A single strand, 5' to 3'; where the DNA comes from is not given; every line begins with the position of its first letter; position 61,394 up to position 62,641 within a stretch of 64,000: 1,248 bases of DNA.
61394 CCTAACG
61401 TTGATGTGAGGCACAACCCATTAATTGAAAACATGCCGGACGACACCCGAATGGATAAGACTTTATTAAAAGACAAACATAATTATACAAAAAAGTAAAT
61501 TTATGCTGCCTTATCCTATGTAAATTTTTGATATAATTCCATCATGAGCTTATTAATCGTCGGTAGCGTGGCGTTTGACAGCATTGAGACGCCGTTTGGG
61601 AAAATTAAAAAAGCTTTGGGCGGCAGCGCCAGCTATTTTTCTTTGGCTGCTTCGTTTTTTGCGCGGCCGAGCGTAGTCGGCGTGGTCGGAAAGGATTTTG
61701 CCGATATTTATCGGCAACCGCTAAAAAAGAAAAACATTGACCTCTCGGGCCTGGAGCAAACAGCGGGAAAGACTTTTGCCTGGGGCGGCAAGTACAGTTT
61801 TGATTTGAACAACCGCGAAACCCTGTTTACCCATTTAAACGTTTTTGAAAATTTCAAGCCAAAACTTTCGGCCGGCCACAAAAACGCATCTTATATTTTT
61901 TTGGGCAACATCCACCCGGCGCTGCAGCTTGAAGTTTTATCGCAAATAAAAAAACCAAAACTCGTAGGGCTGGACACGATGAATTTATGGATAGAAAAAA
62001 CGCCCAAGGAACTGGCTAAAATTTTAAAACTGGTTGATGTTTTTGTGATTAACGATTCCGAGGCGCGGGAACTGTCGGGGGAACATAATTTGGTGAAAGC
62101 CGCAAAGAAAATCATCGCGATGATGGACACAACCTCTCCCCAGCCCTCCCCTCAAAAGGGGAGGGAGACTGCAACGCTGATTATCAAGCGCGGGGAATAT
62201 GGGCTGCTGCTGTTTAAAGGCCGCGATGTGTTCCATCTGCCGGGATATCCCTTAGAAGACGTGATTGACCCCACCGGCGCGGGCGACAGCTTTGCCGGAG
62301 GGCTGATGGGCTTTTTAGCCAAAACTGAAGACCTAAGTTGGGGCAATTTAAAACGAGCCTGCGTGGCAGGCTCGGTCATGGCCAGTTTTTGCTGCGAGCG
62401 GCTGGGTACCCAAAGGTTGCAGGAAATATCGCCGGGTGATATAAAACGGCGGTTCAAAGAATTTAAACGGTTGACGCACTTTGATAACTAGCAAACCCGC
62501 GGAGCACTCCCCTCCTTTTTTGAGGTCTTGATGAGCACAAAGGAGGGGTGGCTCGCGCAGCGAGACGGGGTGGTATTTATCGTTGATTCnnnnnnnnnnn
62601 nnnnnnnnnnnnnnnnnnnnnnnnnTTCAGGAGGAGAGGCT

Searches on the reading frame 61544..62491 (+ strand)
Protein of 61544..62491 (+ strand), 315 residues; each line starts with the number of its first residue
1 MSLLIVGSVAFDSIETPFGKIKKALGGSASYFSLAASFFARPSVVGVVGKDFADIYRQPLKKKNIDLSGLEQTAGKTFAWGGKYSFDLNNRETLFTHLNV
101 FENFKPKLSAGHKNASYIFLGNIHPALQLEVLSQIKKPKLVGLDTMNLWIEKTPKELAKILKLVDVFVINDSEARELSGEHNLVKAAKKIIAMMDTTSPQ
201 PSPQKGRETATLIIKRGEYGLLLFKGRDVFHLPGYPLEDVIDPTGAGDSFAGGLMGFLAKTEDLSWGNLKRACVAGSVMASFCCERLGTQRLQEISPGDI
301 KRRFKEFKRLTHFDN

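Call 43: search_protein_families(library=pfam, proteins=[window:61544-62491:+], max_evalue=0.0001)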
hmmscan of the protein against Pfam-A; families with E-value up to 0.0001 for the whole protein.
window:61544-62491:+ (315 aa): 1 family
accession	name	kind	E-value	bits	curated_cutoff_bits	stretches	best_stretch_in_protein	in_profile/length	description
PF00294.29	PfkB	-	1.6e-27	97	25.8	1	20-291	30-297/302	pfkB family carbohydrate kinase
